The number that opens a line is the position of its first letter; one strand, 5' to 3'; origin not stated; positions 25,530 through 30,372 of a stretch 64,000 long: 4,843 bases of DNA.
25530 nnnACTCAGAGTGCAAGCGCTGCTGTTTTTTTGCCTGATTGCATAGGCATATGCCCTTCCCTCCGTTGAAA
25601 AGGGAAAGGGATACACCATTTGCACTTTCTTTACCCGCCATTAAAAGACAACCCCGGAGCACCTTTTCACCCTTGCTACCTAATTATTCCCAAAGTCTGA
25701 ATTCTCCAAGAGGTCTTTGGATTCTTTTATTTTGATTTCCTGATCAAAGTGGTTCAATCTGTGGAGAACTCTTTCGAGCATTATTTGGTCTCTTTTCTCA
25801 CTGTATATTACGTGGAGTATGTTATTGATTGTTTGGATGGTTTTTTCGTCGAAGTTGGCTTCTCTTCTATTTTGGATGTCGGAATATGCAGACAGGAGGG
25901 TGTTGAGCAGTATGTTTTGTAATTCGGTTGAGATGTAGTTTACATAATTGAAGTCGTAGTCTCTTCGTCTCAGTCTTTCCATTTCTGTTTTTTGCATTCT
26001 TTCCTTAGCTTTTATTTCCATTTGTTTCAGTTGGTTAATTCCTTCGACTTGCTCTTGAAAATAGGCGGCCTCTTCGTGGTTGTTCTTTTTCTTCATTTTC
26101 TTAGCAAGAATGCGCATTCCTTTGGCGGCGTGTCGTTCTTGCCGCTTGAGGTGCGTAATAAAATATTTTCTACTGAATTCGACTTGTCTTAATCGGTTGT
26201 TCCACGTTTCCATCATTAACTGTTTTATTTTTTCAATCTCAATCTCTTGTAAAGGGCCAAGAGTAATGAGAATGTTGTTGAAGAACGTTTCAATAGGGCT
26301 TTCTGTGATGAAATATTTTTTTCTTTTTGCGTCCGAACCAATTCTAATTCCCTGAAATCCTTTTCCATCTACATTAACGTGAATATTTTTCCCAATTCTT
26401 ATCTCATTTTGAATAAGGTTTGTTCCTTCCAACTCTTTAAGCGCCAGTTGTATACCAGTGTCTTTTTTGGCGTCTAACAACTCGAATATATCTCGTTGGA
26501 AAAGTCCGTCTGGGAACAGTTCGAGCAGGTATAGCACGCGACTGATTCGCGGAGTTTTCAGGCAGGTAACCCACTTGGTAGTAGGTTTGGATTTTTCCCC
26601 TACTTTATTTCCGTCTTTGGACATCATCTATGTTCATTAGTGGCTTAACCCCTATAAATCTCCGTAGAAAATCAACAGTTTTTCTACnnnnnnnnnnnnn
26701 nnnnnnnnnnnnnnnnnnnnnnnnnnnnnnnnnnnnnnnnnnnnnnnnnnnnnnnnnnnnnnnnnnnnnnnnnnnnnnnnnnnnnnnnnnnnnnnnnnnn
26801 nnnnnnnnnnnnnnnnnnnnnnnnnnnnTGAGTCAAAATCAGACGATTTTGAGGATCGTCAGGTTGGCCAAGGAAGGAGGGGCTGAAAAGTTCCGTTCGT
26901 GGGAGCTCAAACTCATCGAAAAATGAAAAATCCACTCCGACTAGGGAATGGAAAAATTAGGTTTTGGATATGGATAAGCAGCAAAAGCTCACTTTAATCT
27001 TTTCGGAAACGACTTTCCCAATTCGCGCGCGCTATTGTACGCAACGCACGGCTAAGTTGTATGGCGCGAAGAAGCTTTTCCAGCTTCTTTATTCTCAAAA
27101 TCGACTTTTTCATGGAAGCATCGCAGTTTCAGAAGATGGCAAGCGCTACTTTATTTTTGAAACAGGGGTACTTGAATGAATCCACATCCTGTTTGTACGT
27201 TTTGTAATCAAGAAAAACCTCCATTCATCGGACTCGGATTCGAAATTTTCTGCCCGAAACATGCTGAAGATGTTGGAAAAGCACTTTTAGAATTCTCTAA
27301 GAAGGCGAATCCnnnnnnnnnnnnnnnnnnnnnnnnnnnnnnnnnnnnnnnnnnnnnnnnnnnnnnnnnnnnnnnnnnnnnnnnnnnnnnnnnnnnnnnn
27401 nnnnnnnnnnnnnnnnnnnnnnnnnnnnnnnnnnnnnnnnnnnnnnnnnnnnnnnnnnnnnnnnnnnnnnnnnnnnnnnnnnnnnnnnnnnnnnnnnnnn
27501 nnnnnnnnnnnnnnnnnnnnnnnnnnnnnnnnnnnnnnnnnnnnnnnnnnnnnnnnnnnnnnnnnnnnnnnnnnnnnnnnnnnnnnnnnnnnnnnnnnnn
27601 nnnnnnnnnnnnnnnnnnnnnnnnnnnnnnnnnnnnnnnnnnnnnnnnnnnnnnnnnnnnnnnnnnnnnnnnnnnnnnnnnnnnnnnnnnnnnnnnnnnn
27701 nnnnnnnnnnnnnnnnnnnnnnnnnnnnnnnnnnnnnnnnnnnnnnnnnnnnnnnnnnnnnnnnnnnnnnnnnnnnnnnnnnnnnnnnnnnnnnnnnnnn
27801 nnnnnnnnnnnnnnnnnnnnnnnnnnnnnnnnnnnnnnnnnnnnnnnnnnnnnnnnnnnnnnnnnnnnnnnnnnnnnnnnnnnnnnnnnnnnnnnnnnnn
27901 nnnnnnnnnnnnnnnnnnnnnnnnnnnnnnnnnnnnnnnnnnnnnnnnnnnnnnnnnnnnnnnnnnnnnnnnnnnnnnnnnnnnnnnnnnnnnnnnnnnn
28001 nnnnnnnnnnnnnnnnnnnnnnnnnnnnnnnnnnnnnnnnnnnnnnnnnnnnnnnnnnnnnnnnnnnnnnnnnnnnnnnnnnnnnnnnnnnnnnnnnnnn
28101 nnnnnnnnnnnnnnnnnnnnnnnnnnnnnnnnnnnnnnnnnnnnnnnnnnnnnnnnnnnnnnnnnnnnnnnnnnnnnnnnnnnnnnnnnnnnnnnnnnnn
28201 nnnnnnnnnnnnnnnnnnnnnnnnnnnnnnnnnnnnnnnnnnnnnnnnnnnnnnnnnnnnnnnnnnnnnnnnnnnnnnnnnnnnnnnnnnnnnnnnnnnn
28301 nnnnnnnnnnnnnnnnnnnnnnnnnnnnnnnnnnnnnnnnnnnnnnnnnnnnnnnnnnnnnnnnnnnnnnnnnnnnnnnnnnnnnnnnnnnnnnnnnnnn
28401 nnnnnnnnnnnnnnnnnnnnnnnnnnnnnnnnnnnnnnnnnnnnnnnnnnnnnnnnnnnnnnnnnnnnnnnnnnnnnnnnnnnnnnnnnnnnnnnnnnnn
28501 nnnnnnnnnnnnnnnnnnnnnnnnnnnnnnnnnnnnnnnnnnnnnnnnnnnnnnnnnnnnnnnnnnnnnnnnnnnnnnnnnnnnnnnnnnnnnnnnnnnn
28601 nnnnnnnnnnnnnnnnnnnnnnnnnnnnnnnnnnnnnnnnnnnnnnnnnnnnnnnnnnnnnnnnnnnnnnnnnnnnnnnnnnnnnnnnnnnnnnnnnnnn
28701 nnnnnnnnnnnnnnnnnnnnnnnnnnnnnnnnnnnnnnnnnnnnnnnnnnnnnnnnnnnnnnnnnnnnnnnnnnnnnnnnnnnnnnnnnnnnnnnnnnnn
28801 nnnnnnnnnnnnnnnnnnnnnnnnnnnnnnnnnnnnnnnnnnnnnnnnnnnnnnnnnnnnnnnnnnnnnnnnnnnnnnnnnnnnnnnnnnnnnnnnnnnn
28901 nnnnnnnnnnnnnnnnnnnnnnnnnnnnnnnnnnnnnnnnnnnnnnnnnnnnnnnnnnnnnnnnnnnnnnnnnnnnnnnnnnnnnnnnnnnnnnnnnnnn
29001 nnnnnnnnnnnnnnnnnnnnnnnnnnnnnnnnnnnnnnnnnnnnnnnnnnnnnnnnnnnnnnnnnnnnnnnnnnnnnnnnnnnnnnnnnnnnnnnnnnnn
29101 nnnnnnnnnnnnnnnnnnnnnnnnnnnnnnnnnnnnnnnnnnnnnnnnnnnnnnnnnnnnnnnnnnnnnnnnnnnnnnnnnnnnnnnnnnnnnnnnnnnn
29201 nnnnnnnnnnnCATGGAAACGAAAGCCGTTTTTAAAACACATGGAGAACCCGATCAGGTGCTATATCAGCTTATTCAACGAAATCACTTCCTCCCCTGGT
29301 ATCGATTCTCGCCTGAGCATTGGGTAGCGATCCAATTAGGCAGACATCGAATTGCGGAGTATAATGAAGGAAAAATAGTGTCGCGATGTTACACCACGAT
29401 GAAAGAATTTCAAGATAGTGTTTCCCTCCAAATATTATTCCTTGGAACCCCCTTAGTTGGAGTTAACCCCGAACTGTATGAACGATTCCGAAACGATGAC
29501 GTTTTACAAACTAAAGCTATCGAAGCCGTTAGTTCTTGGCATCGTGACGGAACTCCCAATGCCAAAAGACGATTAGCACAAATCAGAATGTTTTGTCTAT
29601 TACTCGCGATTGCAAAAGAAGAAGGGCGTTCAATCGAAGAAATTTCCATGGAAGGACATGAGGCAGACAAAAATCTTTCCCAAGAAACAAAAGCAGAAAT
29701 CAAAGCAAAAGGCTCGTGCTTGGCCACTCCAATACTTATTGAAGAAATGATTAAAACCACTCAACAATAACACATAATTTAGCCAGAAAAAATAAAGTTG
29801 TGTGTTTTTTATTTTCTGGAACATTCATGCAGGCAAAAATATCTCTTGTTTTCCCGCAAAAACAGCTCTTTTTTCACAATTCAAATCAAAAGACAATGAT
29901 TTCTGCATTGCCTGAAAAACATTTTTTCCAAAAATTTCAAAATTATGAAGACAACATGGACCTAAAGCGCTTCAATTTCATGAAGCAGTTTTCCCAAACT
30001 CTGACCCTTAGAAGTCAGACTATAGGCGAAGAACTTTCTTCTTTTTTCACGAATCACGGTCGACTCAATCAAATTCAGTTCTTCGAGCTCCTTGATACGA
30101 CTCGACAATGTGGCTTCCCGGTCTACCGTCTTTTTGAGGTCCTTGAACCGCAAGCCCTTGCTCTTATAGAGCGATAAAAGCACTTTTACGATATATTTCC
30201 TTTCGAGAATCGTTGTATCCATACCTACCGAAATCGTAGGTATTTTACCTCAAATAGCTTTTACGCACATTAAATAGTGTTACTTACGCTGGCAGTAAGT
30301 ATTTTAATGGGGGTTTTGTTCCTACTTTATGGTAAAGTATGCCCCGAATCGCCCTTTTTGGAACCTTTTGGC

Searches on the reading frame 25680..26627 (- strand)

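Call 8: search_protein_families(library=pfam, proteins=[window:25680-26627:-], max_evalue=0.01)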
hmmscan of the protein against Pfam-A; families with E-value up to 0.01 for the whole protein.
window:25680-26627:- (315 aa): 0 families

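Call 10: search_protein_families(library=ncbifam, proteins=[window:25680-26627:-], max_evalue=1)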
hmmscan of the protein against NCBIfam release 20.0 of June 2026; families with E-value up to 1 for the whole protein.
window:25680-26627:- (315 aa): 1 family
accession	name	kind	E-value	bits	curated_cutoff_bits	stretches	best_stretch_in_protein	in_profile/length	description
NF003432.0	PRK04946.1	equivalog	0.041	13.8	128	1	177-242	2-68/181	endonuclease SmrB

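Call 11: search_protein_families(library=phrogs, proteins=[window:25680-26627:-], max_evalue=1)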
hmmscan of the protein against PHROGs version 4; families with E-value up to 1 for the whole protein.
window:25680-26627:- (315 aa): 1 family
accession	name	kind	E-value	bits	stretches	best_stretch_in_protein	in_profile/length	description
phrog_19384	-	unknown function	0.12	13.7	1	133-217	21-93/96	-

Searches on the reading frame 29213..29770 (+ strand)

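Call 8: search_protein_families(library=pfam, proteins=[window:29213-29770:+], max_evalue=0.01)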
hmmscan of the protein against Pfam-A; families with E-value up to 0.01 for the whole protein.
window:29213-29770:+ (185 aa): 0 families

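Call 10: search_protein_families(library=ncbifam, proteins=[window:29213-29770:+], max_evalue=1)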
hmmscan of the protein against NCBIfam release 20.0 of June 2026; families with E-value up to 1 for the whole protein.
window:29213-29770:+ (185 aa): 2 families
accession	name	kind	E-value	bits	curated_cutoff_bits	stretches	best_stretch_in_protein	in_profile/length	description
TIGR02170.1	thyX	equivalog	0.044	13.3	87.9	1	37-64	70-94/211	FAD-dependent thymidylate synthase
NF052241.1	MSHAOpTransReg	equivalog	0.11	12.1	300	1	10-93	28-110/181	MSHA operon transcriptional regulator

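Call 11: search_protein_families(library=phrogs, proteins=[window:29213-29770:+], max_evalue=1)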
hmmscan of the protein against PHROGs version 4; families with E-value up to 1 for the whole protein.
window:29213-29770:+ (185 aa): 0 families

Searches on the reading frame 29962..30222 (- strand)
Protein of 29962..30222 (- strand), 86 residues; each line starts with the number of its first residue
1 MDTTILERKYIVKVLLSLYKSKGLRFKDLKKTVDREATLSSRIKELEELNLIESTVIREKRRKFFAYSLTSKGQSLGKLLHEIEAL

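Call 9: search_protein_families(library=pfam, proteins=[window:29962-30222:-], max_evalue=0.01)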
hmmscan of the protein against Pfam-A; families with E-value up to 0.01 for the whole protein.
window:29962-30222:- (86 aa): 4 families
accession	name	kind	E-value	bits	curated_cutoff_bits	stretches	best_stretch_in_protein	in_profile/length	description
PF01638.23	HxlR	-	1.5e-08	34.8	20.8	1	6-84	2-80/91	HxlR-like helix-turn-helix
PF13601.12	HTH_34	-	3.6e-05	24.3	27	1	13-75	4-67/80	Winged helix DNA-binding domain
PF01047.28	MarR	-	0.0015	18.9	24.6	1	13-62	7-57/59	MarR family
PF13463.12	HTH_27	-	0.0098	16.6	22.2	0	14-73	8-68/68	Winged helix DNA-binding domain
